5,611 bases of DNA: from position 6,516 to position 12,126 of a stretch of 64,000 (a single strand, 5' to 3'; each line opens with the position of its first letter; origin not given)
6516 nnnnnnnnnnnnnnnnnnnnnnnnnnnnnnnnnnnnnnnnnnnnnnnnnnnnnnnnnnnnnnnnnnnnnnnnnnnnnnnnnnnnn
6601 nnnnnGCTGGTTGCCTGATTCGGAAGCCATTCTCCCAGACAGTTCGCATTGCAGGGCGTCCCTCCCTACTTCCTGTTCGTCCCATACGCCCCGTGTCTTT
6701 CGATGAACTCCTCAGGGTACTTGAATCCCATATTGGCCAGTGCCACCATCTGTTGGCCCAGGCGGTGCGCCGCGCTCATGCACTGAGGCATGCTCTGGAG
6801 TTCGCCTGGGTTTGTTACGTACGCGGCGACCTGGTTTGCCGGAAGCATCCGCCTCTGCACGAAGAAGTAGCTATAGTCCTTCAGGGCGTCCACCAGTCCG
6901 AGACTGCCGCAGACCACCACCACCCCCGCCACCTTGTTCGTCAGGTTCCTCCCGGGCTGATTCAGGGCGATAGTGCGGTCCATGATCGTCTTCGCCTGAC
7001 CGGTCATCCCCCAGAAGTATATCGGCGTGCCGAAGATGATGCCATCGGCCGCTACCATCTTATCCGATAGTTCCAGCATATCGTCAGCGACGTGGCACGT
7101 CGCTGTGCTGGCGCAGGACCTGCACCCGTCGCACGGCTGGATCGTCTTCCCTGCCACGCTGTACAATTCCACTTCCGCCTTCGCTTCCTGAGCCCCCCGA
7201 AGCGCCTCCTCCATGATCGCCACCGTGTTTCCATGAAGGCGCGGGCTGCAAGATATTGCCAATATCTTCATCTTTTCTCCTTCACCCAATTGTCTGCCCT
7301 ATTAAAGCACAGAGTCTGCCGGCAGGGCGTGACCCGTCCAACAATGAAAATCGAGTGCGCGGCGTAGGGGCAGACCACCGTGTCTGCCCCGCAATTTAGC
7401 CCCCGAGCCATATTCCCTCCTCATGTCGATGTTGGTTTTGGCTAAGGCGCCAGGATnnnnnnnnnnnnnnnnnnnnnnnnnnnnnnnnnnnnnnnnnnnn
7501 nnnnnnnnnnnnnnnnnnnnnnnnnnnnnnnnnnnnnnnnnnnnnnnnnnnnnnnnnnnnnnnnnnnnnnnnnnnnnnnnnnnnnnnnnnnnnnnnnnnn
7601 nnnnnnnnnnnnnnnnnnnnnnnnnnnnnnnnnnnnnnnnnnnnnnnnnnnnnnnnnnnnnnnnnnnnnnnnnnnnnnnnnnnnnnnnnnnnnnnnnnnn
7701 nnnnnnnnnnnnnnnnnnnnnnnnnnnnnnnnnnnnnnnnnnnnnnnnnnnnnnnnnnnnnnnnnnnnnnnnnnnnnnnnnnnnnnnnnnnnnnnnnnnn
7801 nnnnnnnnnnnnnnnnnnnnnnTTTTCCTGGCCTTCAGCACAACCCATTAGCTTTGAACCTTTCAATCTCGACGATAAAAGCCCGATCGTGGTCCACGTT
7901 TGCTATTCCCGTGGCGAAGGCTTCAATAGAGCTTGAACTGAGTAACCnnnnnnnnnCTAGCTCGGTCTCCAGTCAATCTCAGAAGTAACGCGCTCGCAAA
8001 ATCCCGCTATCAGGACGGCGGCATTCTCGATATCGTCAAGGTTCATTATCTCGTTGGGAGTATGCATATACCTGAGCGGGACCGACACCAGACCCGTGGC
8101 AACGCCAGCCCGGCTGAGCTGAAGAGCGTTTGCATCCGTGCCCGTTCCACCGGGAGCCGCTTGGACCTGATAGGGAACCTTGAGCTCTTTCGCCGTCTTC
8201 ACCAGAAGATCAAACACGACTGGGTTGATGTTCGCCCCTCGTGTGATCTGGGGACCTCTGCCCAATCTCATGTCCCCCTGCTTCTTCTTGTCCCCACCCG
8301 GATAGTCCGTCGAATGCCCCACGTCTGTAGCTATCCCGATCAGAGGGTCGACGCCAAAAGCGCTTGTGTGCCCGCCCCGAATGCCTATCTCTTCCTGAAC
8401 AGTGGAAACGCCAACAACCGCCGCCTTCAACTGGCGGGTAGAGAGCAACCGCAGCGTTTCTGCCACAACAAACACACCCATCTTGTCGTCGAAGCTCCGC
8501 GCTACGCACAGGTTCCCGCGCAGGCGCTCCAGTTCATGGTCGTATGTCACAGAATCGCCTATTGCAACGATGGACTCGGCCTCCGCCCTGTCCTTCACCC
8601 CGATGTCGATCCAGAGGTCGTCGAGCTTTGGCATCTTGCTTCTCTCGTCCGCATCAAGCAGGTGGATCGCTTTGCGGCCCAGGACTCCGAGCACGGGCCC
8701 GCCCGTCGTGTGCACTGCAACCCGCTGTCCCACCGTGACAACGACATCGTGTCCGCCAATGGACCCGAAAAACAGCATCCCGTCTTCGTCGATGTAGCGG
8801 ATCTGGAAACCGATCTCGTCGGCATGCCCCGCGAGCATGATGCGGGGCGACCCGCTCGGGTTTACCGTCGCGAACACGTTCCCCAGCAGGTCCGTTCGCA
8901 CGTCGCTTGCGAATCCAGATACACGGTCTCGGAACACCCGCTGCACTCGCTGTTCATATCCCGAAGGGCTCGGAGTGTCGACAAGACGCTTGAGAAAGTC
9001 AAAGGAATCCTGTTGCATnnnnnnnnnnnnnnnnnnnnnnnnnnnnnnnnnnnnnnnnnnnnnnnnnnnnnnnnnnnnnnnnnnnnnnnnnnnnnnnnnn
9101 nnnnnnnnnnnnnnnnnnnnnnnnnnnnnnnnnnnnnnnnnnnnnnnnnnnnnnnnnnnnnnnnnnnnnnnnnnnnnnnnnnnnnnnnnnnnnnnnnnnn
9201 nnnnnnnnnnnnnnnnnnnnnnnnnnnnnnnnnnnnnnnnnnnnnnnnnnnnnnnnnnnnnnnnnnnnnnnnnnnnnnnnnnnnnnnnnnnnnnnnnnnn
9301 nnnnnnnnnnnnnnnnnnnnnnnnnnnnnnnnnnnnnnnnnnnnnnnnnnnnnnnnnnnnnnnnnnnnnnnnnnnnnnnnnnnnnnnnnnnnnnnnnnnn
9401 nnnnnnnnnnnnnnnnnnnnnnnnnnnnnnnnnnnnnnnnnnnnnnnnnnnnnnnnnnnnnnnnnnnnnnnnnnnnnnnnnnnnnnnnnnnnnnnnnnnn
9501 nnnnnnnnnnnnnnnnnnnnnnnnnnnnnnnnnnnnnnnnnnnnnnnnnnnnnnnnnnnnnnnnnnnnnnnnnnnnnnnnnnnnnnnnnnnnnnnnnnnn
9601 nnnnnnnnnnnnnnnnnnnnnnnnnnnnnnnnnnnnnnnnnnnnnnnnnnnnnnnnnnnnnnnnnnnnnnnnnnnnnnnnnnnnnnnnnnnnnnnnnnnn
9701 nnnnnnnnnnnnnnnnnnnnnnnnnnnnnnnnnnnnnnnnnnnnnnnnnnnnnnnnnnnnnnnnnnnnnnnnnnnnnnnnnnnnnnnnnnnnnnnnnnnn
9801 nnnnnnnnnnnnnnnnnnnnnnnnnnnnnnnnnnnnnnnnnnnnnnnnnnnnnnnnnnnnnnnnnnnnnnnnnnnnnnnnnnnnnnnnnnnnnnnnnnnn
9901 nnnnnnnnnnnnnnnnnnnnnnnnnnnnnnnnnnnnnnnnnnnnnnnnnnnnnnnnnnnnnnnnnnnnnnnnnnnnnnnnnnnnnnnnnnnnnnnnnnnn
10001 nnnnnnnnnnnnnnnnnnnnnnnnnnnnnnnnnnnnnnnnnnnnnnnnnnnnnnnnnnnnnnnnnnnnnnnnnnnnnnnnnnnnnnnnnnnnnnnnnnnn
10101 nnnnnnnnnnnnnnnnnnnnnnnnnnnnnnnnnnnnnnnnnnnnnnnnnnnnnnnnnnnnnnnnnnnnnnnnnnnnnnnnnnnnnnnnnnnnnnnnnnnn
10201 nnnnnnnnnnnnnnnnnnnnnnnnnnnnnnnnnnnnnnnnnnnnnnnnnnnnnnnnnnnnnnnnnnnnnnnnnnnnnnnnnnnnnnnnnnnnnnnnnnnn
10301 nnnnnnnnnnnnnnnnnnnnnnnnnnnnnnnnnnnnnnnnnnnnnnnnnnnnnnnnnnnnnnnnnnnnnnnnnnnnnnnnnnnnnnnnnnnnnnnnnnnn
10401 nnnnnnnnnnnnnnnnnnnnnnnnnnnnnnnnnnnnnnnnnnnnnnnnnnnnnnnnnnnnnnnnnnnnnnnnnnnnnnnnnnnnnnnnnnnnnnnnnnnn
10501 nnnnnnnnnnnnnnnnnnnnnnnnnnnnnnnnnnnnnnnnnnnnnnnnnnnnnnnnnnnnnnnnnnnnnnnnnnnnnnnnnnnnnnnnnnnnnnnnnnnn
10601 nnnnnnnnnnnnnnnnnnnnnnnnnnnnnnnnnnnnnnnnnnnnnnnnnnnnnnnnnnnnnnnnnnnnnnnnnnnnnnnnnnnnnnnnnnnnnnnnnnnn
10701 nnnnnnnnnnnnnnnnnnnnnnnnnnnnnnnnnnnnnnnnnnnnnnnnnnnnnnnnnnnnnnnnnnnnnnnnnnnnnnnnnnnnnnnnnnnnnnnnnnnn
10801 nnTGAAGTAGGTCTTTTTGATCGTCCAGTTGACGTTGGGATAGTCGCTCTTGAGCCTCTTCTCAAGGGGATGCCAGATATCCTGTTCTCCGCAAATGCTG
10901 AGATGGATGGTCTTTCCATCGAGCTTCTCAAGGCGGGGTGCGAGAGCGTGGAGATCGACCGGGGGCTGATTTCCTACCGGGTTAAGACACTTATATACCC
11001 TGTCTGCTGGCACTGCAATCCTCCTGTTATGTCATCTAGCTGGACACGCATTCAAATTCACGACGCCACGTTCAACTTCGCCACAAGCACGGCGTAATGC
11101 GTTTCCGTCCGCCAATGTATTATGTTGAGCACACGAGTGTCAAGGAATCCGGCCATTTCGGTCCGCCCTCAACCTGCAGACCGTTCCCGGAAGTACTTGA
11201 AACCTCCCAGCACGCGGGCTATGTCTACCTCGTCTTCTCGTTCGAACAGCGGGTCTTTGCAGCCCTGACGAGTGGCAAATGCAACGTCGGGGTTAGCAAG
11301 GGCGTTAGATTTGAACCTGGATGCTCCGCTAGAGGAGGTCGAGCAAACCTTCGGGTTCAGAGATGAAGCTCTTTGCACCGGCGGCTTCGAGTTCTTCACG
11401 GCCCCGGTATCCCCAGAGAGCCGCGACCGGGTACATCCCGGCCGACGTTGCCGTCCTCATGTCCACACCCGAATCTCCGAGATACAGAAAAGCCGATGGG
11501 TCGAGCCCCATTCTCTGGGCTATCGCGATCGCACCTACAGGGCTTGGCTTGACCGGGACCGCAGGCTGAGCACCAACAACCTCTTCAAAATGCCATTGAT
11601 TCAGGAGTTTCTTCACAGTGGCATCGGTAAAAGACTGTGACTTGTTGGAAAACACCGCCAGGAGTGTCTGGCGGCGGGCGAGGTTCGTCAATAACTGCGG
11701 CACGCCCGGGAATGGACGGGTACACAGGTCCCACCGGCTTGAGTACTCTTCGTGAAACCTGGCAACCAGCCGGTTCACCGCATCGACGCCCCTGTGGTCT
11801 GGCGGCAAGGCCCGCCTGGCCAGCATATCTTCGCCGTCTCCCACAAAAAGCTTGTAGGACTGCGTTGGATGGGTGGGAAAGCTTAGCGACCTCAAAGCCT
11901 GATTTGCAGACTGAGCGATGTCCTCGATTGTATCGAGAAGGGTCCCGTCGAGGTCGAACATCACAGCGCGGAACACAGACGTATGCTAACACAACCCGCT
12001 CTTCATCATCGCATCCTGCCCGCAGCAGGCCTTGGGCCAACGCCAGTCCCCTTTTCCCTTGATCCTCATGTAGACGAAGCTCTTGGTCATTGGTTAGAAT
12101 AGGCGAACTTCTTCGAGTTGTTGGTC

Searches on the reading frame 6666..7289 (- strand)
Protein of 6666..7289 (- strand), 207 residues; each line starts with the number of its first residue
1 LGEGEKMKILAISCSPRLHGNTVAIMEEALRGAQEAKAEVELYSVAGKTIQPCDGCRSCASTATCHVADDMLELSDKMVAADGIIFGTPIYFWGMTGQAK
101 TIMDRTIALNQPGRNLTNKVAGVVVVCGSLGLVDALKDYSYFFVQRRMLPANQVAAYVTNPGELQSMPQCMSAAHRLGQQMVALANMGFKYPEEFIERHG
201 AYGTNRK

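Call 17: search_protein_families(library=pfam, max_evalue=0.000001, proteins=[window:6666-7289:-])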
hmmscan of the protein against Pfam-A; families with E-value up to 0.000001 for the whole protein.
window:6666-7289:- (207 aa): 2 families
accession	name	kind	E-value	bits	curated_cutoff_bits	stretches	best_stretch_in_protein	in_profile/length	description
PF03358.20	FMN_red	-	2e-29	102.6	24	1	7-153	1-142/152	NADPH-dependent FMN reductase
PF02525.22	Flavodoxin_2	-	1.4e-11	45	27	1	7-129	1-136/198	Flavodoxin-like fold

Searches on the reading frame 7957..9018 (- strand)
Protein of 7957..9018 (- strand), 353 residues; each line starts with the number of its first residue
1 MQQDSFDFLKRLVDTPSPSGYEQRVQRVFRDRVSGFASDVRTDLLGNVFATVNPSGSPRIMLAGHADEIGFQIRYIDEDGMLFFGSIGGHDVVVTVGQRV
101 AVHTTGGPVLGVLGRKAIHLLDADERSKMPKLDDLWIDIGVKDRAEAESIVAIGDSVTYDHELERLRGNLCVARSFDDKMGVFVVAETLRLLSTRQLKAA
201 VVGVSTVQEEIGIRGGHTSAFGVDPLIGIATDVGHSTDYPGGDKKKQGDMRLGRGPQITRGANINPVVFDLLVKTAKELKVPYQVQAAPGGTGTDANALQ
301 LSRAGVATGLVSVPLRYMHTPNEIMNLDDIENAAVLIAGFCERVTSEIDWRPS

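Call 17: search_protein_families(library=pfam, max_evalue=0.000001, proteins=[window:7957-9018:-])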
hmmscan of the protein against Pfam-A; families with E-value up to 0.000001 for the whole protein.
window:7957-9018:- (353 aa): 2 families
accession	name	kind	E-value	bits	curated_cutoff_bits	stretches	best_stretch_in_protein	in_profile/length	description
PF05343.19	Peptidase_M42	-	7e-84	281.8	23.2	1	46-335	1-291/292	M42 glutamyl aminopeptidase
PF01546.33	Peptidase_M20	-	2e-07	31.6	24.6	1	173-342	30-205/206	Peptidase family M20/M25/M40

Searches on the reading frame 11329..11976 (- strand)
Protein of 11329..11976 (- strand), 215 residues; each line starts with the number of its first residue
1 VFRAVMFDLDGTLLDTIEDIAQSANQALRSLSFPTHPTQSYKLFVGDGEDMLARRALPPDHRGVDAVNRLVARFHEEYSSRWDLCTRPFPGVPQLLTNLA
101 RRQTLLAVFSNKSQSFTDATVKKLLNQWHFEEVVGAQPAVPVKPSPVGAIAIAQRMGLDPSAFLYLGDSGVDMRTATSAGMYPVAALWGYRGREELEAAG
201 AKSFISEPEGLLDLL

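Call 17: search_protein_families(library=pfam, max_evalue=0.000001, proteins=[window:11329-11976:-])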
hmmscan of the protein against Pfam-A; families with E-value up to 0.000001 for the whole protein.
window:11329-11976:- (215 aa): 2 families
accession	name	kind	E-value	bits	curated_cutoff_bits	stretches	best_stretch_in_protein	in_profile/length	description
PF13419.12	HAD_2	-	5.7e-30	105.2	23.8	1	5-185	1-177/178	Haloacid dehalogenase-like hydrolase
PF00702.32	Hydrolase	-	1.3e-19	71.8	26.4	1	3-180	2-191/191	haloacid dehalogenase-like hydrolase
